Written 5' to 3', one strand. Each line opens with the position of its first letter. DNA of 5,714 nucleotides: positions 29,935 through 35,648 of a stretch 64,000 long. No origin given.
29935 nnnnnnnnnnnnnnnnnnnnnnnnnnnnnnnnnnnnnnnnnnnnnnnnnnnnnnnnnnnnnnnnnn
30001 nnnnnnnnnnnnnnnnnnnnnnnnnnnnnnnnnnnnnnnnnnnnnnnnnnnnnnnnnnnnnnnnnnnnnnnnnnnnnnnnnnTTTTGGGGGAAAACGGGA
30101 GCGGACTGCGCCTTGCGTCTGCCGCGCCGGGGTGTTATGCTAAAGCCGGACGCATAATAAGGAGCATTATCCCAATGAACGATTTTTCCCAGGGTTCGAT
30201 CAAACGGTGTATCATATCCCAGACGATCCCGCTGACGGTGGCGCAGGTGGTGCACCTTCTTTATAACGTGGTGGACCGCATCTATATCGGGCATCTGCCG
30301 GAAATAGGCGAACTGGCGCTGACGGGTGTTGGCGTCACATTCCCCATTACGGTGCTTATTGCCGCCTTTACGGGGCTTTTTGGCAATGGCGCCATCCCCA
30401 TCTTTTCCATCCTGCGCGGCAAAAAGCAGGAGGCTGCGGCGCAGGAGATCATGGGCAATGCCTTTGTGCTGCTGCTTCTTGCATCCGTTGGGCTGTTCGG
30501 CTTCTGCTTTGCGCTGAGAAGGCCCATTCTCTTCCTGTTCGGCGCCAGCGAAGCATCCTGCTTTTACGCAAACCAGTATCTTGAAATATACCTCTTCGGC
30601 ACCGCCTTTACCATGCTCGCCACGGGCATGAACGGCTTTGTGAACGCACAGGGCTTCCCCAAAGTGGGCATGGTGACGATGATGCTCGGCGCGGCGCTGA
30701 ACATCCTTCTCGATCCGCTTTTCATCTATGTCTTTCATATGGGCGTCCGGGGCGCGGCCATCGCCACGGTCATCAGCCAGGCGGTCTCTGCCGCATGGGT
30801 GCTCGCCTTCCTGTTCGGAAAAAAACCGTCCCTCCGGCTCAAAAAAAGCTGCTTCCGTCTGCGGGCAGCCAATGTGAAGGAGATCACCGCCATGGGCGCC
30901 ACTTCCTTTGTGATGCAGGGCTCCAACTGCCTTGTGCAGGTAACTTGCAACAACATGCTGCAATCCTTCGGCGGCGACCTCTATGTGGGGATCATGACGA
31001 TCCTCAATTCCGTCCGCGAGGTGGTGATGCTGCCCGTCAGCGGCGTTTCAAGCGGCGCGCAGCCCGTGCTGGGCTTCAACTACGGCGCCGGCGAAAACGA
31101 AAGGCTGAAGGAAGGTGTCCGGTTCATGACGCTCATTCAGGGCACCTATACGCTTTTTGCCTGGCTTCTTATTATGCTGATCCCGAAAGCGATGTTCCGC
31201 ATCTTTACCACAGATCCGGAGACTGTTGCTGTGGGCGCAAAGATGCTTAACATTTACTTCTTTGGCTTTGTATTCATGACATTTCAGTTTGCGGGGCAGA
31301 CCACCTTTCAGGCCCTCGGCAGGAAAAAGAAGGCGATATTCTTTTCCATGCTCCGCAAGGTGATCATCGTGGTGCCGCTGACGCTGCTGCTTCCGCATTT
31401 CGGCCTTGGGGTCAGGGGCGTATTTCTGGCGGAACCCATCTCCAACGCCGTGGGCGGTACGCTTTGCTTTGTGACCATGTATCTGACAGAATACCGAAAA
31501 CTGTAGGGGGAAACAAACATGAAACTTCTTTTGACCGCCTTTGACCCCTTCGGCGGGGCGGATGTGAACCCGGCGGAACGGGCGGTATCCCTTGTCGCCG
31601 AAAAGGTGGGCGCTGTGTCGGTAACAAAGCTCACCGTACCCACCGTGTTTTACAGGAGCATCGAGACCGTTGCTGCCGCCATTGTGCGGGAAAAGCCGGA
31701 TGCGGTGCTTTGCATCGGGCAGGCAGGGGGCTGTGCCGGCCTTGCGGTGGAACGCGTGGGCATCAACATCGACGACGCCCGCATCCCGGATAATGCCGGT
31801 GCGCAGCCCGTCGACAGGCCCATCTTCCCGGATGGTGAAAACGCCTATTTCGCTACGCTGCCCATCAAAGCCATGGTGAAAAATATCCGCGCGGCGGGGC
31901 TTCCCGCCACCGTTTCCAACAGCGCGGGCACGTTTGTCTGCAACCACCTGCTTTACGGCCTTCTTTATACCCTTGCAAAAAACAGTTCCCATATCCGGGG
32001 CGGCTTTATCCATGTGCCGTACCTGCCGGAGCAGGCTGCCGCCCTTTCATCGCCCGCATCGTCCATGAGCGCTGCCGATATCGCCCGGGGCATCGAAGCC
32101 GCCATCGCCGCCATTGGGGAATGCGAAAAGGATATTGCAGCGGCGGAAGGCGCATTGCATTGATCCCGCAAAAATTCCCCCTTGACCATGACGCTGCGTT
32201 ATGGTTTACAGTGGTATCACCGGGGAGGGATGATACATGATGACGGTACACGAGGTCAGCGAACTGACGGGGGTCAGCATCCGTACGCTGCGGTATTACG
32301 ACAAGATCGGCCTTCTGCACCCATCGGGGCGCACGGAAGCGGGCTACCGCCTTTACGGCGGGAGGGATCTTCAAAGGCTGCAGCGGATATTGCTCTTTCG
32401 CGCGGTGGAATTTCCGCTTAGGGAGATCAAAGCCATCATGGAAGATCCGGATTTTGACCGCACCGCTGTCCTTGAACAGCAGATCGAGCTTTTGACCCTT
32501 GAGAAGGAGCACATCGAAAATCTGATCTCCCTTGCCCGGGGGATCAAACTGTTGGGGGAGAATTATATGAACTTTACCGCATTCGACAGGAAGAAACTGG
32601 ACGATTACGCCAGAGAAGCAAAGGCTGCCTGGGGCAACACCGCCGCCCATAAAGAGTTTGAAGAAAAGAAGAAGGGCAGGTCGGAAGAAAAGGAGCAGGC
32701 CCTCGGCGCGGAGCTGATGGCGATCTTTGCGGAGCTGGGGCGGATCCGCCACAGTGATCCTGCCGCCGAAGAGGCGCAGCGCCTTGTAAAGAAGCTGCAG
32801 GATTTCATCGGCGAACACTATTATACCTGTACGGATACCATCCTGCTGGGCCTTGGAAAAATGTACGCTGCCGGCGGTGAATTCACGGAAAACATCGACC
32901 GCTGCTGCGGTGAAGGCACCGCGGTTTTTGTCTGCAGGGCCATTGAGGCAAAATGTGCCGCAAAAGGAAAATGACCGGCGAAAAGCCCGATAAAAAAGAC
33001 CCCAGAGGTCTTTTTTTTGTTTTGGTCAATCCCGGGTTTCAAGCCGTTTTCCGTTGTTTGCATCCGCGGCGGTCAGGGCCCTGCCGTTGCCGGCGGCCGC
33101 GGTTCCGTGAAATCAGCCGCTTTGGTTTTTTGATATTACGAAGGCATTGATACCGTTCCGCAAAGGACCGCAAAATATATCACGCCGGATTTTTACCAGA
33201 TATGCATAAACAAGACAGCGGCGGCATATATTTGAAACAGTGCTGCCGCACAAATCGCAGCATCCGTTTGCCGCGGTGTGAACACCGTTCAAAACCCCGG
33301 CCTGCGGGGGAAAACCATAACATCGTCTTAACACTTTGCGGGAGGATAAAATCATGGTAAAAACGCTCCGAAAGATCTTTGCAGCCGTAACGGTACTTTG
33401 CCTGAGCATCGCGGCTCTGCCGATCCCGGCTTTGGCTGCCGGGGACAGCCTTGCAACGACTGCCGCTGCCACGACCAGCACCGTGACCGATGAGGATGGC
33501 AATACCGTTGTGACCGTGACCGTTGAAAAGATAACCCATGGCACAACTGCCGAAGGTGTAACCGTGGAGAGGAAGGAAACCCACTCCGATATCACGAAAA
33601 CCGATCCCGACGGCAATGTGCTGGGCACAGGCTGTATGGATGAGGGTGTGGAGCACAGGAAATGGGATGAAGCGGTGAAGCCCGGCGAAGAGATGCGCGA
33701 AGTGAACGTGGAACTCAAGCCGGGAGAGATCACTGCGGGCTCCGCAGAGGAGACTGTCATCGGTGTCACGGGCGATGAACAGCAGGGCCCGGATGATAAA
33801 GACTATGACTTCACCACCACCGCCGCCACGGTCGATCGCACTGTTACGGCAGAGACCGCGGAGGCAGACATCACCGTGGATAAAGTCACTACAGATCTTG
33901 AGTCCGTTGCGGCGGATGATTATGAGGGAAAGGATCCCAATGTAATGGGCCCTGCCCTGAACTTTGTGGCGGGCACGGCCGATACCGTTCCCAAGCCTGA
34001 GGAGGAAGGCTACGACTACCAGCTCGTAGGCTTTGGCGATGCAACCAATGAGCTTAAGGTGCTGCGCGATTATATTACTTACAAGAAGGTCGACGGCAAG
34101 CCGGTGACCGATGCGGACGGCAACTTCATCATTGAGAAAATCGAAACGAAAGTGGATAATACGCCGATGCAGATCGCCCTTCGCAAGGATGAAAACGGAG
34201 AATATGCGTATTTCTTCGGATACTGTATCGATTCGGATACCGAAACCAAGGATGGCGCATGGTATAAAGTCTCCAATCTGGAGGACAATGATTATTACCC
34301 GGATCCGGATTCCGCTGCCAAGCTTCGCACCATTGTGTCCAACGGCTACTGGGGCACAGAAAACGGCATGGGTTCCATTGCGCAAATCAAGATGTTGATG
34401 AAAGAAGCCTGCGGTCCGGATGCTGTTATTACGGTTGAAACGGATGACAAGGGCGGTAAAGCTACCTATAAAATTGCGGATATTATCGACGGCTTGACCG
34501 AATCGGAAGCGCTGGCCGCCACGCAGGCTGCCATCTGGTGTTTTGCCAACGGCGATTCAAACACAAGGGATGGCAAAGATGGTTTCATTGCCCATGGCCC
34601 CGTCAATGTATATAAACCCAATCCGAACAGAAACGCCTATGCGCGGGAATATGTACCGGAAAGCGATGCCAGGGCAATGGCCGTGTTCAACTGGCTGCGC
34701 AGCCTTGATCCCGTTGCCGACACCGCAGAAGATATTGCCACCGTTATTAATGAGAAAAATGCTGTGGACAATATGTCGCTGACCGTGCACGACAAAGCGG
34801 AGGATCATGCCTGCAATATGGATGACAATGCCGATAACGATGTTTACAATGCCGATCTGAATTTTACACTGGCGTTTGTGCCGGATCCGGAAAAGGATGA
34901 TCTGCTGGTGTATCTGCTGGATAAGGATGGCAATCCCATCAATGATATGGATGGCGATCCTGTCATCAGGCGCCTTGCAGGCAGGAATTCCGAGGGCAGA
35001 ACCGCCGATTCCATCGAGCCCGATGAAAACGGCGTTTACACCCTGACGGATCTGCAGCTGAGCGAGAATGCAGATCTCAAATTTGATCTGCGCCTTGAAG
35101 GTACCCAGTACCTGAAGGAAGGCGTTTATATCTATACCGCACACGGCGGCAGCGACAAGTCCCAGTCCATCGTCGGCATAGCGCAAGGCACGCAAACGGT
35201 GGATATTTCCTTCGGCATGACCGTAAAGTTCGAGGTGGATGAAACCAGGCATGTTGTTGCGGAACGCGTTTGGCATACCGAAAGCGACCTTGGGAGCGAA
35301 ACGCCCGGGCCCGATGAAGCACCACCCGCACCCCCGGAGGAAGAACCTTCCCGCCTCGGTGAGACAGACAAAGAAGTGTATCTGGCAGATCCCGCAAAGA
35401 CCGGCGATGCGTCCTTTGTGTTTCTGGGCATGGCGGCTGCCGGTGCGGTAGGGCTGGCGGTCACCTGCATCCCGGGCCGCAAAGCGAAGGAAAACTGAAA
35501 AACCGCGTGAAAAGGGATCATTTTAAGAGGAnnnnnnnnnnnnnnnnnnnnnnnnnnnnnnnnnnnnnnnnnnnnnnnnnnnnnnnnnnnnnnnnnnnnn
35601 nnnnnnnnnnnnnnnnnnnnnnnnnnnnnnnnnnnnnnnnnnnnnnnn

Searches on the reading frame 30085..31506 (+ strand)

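Call 31: search_protein_families(library=pfam, proteins=[window:30085-31506:+], max_evalue=0.001)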
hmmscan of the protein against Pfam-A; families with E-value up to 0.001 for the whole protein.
window:30085-31506:+ (473 aa): 1 family
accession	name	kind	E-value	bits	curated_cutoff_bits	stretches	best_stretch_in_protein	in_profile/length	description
PF01554.23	MatE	-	9e-41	139.7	24.9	2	49-212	1-161/161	MatE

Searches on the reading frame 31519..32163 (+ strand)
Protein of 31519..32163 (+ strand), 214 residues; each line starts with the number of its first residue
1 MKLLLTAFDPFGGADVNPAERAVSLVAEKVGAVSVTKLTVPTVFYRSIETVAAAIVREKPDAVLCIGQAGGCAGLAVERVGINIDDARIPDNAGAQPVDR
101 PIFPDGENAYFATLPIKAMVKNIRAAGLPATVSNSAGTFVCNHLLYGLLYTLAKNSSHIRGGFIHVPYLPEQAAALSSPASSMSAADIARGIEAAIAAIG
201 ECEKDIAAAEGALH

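Call 31: search_protein_families(library=pfam, proteins=[window:31519-32163:+], max_evalue=0.001)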
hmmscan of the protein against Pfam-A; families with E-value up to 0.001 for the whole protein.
window:31519-32163:+ (214 aa): 1 family
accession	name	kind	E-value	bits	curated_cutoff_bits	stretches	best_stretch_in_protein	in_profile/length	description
PF01470.22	Peptidase_C15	-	2e-71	240.7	22.7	1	1-199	1-201/204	Pyroglutamyl peptidase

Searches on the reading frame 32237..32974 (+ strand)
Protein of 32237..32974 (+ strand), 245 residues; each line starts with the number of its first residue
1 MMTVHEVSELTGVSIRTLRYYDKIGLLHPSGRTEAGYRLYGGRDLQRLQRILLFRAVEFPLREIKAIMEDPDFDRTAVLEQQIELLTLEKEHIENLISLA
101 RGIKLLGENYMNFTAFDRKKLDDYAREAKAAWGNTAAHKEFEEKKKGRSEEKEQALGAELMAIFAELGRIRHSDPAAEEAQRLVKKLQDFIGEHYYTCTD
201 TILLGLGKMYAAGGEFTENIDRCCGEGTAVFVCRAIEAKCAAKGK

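Call 31: search_protein_families(library=pfam, proteins=[window:32237-32974:+], max_evalue=0.001)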
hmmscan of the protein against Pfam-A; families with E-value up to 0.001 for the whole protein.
window:32237-32974:+ (245 aa): 3 families
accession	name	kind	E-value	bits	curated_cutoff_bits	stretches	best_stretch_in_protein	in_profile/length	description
PF07739.18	TipAS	-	6.2e-32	111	23.8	1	124-238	1-116/117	TipAS antibiotic-recognition domain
PF13411.12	MerR_1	-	1.6e-18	67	21.6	1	2-69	1-67/69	MerR HTH family regulatory protein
PF00376.29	MerR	-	2.5e-17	62.8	28.2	1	4-40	2-38/38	MerR family regulatory protein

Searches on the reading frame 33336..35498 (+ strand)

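Call 6: search_protein_families(library=pfam, proteins=[window:33336-35498:+], max_evalue=0.01)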
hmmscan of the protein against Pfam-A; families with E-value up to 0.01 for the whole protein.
window:33336-35498:+ (720 aa): 2 families
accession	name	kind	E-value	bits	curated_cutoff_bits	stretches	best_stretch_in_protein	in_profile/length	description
PF08341.16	TED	-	1.3e-08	35.6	22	1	296-408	3-74/102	Thioester domain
PF13115.11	YtkA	-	0.0026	18.8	25.9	0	507-578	6-77/85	YtkA-like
